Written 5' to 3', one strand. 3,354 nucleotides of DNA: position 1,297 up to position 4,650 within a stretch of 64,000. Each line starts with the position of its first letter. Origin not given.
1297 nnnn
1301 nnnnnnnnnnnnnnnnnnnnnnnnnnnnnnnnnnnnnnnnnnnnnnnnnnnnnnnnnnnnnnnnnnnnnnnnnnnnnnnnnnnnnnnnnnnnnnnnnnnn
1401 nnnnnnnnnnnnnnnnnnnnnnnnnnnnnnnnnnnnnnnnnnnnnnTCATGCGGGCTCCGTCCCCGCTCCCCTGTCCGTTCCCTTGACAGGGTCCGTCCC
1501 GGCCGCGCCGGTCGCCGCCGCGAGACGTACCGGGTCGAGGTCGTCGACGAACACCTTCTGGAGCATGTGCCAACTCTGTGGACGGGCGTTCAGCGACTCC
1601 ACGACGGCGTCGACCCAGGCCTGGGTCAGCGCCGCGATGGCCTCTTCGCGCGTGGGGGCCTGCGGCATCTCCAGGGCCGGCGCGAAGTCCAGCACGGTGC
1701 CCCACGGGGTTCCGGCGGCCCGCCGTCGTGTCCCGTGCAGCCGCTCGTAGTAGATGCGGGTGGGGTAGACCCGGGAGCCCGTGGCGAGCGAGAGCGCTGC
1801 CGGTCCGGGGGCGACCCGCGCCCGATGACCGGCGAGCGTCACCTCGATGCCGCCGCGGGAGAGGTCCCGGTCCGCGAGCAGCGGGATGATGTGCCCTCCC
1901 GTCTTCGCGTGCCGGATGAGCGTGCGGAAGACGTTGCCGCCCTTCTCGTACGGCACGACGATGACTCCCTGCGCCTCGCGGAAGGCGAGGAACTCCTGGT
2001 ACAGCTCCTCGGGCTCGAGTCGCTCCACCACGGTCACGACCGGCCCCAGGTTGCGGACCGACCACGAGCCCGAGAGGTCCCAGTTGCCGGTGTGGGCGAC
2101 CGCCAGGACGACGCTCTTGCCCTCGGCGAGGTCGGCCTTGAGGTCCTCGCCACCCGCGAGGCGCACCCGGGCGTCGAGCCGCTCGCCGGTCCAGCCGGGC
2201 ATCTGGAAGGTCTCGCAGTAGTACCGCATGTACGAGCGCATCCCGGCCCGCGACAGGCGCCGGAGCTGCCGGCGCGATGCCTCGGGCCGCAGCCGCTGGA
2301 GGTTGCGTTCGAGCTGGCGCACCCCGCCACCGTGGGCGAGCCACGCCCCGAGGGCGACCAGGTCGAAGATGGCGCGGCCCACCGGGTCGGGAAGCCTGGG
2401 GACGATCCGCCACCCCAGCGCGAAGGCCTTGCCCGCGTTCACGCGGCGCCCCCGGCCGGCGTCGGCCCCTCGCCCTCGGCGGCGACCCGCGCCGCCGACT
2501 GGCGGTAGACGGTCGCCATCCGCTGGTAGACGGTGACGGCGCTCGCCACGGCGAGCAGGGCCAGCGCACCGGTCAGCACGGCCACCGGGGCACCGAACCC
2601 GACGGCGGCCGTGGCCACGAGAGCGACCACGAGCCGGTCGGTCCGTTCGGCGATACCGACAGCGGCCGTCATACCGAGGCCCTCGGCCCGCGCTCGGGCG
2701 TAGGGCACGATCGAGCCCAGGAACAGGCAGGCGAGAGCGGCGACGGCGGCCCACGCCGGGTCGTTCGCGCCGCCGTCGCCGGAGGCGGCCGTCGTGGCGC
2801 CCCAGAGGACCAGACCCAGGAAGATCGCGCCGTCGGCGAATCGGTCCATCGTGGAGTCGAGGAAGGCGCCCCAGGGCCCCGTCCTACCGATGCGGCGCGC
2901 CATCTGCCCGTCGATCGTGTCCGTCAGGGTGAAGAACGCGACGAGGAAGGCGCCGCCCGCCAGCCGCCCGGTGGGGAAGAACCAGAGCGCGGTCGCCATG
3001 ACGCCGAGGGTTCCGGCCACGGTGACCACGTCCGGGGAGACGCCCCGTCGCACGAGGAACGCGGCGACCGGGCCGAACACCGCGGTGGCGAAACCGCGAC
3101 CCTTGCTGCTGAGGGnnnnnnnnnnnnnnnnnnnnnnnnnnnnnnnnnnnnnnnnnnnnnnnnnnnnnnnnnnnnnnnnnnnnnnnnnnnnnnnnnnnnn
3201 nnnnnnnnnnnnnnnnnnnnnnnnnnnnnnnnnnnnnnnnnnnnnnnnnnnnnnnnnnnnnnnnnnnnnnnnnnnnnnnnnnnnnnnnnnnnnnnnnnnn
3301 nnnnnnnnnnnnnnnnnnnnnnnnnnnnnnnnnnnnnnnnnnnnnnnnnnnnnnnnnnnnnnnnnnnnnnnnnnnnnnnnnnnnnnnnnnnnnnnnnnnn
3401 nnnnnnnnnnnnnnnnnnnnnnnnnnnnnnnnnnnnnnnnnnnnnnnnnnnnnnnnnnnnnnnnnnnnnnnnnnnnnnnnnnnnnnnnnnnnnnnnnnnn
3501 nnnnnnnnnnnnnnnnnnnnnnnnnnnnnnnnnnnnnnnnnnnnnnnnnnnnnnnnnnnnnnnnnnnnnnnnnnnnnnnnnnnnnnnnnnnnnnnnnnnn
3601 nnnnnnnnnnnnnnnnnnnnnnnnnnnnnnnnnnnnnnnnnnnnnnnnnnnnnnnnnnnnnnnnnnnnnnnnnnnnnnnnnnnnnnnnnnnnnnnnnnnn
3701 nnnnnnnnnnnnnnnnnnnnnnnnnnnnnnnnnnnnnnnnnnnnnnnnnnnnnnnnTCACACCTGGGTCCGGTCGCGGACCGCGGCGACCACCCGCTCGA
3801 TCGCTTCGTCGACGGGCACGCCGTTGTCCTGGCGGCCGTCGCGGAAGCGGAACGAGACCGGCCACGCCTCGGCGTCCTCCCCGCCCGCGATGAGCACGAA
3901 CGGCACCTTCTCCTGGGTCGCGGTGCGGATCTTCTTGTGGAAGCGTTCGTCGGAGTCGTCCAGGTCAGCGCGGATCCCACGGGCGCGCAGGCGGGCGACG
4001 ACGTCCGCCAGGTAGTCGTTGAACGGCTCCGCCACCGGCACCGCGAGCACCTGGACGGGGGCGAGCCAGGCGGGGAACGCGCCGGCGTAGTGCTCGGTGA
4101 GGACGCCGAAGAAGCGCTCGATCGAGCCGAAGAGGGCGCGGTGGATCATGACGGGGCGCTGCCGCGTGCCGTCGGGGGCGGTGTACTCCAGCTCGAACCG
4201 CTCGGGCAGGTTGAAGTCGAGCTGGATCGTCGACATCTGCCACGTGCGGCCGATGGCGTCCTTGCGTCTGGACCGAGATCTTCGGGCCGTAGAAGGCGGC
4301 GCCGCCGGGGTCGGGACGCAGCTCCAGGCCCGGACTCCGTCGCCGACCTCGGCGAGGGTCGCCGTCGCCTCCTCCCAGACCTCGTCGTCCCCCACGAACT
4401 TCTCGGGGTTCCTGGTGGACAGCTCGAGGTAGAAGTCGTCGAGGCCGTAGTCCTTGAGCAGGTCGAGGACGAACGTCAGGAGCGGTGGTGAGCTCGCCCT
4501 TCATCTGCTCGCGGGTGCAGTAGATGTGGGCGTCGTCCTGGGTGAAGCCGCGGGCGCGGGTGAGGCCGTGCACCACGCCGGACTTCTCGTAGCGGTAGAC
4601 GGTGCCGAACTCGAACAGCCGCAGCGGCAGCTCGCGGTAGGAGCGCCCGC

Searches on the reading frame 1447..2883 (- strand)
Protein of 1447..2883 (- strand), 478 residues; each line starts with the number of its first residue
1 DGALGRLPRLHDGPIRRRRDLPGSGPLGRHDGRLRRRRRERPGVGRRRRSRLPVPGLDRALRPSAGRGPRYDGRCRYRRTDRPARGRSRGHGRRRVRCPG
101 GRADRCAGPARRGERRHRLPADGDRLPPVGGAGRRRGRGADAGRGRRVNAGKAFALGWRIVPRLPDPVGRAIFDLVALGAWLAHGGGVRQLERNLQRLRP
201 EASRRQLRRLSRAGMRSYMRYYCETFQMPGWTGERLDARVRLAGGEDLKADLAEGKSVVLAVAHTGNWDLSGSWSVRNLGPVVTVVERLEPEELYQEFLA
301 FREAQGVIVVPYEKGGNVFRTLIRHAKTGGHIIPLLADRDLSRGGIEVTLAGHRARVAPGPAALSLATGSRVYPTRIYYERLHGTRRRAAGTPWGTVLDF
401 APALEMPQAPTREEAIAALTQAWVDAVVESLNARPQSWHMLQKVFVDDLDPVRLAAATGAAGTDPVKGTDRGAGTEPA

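Call 20: search_protein_families(library=pfam, proteins=[window:1447-2883:-], max_evalue=0.01)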
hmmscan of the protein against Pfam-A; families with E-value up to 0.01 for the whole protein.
window:1447-2883:- (478 aa): 1 family
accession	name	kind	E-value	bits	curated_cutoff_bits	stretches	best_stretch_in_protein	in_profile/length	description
PF03279.18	Lip_A_acyltrans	-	2.8e-36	125.7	22.3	1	155-445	20-293/295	Bacterial lipid A biosynthesis acyltransferase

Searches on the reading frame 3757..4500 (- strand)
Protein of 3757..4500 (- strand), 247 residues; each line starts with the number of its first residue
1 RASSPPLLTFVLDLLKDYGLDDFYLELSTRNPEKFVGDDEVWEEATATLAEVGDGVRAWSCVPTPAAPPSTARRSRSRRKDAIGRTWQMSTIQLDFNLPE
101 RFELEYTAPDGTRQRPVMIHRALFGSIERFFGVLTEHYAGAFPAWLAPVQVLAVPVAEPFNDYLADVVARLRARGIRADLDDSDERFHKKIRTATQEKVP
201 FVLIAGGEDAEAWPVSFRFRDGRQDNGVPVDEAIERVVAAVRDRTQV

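Call 20: search_protein_families(library=pfam, proteins=[window:3757-4500:-], max_evalue=0.01)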
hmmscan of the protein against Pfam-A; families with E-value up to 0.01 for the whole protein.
window:3757-4500:- (247 aa): 2 families
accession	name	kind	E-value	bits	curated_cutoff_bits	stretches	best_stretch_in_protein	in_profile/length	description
PF03129.25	HGTP_anticodon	-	4.8e-18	65.5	21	1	150-238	1-92/94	Anticodon binding domain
PF00587.30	tRNA-synt_2b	-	1.2e-11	45.4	29.3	1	83-138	125-179/179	tRNA synthetase class II core domain (G, H, P, S and T)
